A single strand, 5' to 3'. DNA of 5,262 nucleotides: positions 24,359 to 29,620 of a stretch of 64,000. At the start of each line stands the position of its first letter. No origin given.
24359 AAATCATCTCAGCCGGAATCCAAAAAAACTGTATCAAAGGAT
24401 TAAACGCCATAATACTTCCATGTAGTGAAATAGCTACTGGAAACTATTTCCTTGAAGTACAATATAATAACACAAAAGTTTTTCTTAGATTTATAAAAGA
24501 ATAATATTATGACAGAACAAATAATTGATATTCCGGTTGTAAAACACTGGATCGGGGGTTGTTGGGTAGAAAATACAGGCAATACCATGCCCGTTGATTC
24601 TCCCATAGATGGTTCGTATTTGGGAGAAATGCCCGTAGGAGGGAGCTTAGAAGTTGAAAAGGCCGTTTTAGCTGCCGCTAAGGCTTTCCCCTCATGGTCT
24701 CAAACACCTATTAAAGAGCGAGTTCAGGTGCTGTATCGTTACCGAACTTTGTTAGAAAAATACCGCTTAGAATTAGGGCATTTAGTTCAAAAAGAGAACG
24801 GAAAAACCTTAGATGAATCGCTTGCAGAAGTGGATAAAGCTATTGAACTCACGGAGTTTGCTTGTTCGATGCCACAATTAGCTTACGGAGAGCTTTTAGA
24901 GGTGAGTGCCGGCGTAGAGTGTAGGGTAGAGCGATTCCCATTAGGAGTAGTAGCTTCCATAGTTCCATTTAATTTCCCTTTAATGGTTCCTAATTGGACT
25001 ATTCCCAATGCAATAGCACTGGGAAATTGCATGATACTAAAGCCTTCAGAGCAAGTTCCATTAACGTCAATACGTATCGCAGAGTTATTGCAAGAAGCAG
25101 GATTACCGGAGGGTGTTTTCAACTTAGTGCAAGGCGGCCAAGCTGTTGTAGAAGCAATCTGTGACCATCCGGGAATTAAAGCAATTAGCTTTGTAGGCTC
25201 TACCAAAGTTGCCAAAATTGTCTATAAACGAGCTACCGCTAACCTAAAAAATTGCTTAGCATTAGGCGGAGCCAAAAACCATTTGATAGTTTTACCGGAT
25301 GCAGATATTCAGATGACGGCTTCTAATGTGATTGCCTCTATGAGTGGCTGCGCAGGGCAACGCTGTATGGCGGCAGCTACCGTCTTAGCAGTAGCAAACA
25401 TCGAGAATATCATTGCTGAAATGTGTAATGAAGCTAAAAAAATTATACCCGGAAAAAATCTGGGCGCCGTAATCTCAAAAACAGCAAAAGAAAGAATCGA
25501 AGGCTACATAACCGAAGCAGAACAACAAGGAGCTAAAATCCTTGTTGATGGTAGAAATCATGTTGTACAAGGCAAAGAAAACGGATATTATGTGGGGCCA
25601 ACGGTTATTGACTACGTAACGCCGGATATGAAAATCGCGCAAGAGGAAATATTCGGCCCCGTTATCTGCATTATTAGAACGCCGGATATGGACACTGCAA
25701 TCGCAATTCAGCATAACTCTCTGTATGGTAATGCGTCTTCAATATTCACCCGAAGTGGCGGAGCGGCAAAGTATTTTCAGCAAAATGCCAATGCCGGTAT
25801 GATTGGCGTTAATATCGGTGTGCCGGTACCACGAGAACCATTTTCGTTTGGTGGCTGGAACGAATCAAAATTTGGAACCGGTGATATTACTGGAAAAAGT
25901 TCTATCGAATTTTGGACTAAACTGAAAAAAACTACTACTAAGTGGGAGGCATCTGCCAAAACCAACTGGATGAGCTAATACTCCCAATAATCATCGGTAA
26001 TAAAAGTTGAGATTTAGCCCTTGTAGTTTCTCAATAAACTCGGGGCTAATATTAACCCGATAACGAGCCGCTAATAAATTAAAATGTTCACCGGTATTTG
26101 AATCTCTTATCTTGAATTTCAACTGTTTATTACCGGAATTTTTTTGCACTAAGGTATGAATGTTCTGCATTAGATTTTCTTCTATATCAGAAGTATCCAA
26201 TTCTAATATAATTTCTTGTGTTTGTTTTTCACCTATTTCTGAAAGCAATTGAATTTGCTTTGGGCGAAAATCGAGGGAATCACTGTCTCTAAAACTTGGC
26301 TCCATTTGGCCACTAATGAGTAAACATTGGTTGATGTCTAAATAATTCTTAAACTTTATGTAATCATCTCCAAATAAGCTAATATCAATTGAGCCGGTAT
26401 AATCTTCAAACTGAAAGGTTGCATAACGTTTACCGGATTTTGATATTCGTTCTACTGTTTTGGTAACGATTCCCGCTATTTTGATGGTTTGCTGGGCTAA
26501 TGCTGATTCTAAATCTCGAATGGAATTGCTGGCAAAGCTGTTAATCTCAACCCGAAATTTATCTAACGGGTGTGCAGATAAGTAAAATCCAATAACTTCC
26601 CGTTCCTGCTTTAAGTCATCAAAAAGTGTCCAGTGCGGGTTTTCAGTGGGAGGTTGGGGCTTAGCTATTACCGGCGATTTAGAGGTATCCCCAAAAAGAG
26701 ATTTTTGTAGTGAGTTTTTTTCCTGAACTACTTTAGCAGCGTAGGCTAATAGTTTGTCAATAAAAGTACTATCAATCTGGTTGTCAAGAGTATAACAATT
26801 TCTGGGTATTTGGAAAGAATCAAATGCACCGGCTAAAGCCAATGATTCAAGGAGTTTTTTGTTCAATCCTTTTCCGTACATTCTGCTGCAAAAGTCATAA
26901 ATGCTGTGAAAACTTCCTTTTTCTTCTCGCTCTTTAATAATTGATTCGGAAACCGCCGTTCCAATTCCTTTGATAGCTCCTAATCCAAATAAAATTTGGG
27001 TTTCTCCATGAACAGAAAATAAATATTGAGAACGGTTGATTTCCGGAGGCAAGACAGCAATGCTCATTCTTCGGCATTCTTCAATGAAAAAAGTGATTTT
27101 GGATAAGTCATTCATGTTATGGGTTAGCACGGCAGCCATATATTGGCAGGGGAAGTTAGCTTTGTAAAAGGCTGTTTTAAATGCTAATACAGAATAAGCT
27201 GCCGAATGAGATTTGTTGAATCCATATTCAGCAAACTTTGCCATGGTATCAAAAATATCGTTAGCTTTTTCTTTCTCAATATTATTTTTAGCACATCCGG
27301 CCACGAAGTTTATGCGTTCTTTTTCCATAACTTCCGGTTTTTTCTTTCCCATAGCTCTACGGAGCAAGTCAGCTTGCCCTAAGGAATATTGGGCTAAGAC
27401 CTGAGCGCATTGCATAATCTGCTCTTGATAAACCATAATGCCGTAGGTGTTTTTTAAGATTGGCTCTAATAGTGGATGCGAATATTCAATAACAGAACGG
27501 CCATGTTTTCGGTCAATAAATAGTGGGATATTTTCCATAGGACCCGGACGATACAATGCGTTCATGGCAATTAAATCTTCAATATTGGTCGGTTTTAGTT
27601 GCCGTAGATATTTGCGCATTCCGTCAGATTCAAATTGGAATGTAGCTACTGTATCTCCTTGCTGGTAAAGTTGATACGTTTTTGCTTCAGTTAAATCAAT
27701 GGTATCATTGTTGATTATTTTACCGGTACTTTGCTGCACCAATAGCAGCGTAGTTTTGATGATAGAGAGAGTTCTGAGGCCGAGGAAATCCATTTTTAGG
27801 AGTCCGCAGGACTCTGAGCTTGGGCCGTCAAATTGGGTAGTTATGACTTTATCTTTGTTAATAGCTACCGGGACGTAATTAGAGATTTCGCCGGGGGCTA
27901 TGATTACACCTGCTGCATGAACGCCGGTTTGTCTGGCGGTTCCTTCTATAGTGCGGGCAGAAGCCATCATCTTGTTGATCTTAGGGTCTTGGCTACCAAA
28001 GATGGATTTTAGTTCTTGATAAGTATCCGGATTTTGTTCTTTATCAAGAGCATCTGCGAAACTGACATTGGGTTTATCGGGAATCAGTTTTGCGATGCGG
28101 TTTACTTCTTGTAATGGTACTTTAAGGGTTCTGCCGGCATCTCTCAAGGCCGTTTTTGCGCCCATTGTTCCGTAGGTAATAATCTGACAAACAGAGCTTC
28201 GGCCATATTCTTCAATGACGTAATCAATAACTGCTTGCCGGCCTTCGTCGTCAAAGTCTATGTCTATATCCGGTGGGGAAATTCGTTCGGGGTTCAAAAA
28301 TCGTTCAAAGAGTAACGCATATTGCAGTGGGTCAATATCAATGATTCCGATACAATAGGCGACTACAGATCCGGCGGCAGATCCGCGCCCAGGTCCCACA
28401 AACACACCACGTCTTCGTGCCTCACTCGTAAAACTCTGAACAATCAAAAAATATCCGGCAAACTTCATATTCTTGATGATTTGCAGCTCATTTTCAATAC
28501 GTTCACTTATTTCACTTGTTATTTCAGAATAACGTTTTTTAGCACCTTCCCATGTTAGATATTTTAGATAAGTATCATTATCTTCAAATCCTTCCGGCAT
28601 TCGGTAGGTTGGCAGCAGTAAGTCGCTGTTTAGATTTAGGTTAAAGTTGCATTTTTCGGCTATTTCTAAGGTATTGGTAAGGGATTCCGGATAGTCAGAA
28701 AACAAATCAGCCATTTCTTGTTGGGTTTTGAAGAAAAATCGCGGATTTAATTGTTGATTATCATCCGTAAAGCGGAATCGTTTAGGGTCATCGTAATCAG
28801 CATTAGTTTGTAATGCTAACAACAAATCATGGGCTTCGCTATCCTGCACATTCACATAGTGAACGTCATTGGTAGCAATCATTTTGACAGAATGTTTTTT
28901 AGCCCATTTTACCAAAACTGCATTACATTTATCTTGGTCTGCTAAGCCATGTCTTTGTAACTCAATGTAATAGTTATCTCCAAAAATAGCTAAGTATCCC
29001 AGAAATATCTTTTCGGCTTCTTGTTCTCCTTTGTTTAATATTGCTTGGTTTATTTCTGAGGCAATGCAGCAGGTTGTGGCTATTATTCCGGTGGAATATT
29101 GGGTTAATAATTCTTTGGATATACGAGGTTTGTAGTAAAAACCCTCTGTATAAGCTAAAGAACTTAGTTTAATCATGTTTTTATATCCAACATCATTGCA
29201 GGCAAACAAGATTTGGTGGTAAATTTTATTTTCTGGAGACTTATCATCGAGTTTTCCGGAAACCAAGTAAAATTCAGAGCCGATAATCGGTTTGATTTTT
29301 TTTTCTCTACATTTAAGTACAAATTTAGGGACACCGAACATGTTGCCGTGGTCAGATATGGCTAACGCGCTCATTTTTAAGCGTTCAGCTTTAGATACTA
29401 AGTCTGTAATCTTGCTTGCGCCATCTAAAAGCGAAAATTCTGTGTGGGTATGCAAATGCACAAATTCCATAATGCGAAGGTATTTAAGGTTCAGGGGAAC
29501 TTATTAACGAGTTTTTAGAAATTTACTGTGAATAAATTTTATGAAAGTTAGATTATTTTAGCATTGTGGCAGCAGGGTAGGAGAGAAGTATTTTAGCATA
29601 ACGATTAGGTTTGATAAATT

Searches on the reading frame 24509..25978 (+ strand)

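Call 115: search_protein_families(library=pfam, proteins=[window:24509-25978:+], max_evalue=0.00001)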
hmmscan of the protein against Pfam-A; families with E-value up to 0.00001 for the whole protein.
window:24509-25978:+ (489 aa): 1 family
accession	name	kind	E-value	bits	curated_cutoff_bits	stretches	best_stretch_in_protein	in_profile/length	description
PF00171.27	Aldedh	-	2.7e-136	455.3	23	1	19-474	1-460/461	Aldehyde dehydrogenase family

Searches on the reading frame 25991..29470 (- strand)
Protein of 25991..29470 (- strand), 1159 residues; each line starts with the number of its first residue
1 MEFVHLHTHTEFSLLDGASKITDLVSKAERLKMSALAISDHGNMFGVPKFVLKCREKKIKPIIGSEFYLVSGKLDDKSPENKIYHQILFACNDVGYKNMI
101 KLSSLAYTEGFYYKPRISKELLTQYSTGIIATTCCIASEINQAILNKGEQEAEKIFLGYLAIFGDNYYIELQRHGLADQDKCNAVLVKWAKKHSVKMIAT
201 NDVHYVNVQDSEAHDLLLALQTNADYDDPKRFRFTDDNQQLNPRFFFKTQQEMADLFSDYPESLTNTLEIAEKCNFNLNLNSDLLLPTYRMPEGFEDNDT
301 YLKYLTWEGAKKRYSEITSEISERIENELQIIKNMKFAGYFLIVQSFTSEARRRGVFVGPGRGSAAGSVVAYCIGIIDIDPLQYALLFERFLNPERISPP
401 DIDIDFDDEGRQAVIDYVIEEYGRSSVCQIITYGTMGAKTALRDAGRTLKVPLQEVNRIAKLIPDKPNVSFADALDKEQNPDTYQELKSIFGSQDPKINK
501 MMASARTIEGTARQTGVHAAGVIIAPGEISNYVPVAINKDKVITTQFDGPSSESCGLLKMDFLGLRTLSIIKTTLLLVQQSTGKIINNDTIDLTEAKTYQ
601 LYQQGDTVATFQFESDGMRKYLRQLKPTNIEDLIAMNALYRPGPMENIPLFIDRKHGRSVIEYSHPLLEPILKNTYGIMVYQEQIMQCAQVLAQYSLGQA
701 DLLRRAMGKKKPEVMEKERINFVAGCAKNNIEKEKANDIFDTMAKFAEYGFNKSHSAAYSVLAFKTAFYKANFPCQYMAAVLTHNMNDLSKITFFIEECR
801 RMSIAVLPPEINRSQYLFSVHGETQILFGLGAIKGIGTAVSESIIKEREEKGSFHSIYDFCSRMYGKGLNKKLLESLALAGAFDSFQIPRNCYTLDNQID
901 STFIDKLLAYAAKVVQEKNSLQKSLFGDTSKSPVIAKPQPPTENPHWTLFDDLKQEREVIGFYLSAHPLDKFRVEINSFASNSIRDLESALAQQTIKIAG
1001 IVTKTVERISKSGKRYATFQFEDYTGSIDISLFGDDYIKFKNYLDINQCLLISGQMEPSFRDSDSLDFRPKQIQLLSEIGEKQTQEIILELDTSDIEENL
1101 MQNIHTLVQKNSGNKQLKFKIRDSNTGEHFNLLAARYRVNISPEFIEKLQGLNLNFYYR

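Call 115: search_protein_families(library=pfam, proteins=[window:25991-29470:-], max_evalue=0.00001)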
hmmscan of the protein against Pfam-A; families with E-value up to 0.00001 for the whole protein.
window:25991-29470:- (1159 aa): 5 families
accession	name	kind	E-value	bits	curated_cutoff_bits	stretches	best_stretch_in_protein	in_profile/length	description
PF07733.18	DNA_pol3_alpha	-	1.9e-93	313.3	23.9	1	301-564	2-260/260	Bacterial DNA polymerase III alpha NTPase domain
PF17657.6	DNA_pol3_finger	-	3.6e-63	212.3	22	1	567-730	1-166/166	Bacterial DNA polymerase III alpha subunit finger domain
PF02811.25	PHP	-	5.9e-55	186.5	26.4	1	5-174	1-164/164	PHP domain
PF14579.12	HHH_6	-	3.8e-28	98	25.6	1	804-891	2-88/90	Helix-hairpin-helix motif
PF01336.31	tRNA_anti-codon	-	1.6e-08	34.8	27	1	997-1061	2-62/75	OB-fold nucleic acid binding domain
